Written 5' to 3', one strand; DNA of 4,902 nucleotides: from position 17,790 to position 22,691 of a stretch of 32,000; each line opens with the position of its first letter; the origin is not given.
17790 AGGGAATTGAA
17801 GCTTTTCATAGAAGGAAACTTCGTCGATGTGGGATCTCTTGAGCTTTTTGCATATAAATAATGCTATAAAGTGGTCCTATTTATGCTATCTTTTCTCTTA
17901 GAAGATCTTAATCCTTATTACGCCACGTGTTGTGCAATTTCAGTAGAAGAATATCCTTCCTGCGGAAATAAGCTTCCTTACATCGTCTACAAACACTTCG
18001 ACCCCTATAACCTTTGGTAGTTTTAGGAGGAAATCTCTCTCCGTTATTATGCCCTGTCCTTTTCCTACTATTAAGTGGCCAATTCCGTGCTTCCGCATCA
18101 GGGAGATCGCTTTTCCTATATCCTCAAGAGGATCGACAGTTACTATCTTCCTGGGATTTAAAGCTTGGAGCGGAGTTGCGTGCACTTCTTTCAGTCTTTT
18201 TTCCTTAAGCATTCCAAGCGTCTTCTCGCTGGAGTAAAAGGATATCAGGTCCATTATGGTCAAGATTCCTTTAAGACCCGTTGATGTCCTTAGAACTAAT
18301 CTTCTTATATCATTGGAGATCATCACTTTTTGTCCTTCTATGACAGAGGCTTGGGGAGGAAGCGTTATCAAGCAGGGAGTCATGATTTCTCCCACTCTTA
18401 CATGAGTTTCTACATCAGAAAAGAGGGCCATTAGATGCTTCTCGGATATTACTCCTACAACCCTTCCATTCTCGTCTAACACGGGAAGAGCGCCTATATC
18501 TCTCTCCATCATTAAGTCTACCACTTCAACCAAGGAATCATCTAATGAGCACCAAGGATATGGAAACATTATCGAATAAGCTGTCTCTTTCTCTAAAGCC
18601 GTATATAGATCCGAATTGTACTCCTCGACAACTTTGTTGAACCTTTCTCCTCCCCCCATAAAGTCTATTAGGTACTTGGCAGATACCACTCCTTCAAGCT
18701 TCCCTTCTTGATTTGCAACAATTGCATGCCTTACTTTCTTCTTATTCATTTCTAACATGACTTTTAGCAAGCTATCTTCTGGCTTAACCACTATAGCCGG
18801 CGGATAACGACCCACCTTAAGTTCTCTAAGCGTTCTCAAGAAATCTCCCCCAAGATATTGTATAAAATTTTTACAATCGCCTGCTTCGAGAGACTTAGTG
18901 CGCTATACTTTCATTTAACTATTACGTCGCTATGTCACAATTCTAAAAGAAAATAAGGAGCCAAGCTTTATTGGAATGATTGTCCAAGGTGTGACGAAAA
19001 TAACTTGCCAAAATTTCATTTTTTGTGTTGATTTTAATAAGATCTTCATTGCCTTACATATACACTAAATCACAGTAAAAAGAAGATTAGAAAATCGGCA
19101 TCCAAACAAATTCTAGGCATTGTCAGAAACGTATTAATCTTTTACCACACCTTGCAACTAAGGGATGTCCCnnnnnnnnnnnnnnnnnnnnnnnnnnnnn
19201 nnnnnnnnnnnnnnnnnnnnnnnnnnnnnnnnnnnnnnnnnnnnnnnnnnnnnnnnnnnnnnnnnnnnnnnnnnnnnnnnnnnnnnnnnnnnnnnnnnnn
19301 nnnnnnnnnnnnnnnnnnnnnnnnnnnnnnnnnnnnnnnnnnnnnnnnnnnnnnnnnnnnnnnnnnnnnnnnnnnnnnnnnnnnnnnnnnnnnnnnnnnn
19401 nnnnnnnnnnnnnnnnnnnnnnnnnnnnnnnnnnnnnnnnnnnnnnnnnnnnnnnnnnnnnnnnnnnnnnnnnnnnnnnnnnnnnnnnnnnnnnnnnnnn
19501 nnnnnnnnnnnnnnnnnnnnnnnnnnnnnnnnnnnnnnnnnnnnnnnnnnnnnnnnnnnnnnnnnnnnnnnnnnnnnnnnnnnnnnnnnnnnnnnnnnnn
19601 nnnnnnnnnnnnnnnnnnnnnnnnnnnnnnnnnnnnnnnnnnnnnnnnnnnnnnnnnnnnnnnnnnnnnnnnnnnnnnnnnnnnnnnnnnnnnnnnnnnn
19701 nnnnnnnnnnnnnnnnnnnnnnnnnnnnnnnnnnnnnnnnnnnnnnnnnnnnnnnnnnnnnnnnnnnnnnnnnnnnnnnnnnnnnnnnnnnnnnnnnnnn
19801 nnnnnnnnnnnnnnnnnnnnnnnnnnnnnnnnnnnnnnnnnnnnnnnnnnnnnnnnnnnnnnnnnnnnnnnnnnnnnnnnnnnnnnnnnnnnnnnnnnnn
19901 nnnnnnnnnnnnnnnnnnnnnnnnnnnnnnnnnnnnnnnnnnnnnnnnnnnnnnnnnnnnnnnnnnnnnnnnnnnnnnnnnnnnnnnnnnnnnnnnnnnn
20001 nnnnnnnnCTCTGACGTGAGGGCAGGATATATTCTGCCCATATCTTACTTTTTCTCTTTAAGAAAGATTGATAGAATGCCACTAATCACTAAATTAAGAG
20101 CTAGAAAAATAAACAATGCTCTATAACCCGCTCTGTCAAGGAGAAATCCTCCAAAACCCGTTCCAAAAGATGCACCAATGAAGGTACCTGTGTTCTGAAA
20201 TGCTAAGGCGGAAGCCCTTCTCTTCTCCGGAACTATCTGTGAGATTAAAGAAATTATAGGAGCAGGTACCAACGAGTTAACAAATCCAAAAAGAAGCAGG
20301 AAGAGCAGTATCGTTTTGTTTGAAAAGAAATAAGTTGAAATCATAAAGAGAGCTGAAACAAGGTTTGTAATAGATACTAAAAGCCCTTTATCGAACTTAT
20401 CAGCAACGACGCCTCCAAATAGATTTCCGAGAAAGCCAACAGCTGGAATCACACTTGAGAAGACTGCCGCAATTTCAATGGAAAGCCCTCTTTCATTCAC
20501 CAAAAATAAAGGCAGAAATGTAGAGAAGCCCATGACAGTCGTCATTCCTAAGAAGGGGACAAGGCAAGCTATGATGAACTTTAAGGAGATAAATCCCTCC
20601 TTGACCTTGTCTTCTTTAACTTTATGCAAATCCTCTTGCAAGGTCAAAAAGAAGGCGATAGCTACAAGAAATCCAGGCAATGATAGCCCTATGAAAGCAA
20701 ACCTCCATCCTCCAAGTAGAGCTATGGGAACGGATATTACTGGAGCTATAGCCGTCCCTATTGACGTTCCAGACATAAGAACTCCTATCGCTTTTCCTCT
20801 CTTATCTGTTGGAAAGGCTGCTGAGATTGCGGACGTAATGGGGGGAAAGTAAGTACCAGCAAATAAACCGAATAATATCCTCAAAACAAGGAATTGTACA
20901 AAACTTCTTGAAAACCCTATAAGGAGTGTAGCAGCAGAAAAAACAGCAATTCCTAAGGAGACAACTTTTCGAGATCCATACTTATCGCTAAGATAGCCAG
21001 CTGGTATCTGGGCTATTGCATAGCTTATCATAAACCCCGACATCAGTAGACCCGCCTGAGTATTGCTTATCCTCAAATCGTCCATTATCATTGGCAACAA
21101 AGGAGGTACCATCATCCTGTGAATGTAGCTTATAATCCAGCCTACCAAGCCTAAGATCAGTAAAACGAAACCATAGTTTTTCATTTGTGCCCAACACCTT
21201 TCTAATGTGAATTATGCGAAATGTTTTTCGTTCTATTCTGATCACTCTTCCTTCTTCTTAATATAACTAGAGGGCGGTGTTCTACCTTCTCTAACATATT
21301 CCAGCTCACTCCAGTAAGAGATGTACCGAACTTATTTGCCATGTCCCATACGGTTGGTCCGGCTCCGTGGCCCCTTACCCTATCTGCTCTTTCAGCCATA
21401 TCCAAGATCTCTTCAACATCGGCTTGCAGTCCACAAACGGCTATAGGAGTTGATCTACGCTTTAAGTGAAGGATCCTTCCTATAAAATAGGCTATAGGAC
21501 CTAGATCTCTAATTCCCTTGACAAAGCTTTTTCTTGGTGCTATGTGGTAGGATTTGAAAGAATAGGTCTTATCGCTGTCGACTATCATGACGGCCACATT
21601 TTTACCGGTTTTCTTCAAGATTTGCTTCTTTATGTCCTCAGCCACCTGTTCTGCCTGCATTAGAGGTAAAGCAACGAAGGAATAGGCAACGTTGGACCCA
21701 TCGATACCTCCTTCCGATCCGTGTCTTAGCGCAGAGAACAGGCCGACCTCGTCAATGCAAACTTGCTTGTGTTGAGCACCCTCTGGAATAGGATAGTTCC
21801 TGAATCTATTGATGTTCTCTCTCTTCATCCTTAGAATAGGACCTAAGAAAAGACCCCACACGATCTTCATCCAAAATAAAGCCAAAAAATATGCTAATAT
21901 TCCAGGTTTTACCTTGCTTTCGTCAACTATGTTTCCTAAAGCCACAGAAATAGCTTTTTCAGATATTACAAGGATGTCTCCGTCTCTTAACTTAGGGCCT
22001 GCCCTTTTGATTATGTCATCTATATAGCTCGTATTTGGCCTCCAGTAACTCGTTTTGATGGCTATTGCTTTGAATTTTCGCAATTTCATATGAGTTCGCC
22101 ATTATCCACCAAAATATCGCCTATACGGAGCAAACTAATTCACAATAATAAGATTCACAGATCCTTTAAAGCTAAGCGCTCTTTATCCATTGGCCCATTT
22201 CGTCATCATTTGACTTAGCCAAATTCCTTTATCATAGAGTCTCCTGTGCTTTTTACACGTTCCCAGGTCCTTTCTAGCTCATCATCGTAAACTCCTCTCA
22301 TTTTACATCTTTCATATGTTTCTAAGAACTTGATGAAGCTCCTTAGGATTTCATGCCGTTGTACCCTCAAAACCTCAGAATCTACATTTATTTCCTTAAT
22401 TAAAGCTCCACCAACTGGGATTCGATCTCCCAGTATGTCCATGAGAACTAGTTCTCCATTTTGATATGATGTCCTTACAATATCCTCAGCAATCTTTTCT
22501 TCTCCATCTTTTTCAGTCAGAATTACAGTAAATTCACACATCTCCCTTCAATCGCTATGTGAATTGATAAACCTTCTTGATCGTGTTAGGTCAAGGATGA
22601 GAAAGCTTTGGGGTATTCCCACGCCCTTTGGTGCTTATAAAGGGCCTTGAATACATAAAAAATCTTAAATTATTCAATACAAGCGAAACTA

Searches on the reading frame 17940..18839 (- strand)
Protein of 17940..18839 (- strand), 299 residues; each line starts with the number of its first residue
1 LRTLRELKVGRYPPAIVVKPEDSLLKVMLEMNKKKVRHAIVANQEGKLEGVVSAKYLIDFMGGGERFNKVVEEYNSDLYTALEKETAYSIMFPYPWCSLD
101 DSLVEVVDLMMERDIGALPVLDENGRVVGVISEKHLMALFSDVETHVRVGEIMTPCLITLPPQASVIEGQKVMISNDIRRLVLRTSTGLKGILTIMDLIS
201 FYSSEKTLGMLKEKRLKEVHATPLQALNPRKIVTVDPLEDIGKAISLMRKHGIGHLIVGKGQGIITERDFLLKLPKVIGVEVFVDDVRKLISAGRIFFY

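Call 5: search_protein_families(library=pfam, proteins=[window:17940-18839:-], max_evalue=0.001)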
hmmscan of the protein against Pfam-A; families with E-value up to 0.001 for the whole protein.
window:17940-18839:- (299 aa): 1 family
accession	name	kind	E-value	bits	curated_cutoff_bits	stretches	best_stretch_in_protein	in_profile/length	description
PF00571.33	CBS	-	2.3e-43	146.7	24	4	91-140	5-55/57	CBS domain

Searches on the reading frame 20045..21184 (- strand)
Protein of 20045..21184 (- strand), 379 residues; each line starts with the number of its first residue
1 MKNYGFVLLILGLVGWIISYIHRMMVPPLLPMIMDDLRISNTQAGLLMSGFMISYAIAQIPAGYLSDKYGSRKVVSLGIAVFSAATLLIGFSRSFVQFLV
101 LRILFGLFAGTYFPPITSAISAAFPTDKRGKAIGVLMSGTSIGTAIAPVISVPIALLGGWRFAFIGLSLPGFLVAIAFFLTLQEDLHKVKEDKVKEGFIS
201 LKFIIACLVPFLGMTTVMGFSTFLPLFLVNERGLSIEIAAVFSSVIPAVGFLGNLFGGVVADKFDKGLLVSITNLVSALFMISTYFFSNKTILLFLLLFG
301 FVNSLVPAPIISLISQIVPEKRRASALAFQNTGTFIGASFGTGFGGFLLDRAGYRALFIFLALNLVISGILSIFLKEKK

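Call 5: search_protein_families(library=pfam, proteins=[window:20045-21184:-], max_evalue=0.001)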
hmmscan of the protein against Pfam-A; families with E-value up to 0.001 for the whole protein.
window:20045-21184:- (379 aa): 5 families
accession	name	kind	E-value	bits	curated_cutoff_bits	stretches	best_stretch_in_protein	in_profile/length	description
PF07690.21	MFS_1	-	1.1e-67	228.9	33.4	2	17-288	6-289/347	Major Facilitator Superfamily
PF00083.30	Sugar_tr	-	8.6e-15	55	22.3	1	40-180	44-190/452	Sugar (and other) transporter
PF12832.13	MFS_1_like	-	2.2e-09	37.3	25.2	1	216-371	14-175/373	MFS_1 like family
PF06779.20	MFS_4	-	3.6e-07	30.3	26.3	1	23-371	9-362/364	Uncharacterised MFS-type transporter YbfB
PF03137.26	OATP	-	0.00015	20.7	25.8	0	203-283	295-381/545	Organic Anion Transporter Polypeptide (OATP) family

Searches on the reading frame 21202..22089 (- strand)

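Call 6: search_protein_families(library=pfam, proteins=[window:21202-22089:-], max_evalue=0.001)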
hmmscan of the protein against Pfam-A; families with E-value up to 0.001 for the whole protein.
window:21202-22089:- (295 aa): 1 family
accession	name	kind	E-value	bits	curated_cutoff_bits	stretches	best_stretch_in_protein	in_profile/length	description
PF01996.21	F420_ligase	-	2.3e-18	67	25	1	23-174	17-151/218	F420-0:Gamma-glutamyl ligase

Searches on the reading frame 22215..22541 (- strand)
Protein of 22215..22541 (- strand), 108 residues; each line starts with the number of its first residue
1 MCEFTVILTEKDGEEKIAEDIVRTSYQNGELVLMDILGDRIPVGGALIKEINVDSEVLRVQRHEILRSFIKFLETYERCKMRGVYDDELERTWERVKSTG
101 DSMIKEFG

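Call 6: search_protein_families(library=pfam, proteins=[window:22215-22541:-], max_evalue=0.001)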
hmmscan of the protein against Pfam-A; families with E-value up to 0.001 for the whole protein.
window:22215-22541:- (108 aa): 1 family
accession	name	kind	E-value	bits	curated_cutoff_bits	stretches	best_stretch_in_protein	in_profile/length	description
PF10133.14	CooT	-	7.1e-12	45.9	27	1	1-55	1-54/60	CO dehydrogenase accessory protein CooT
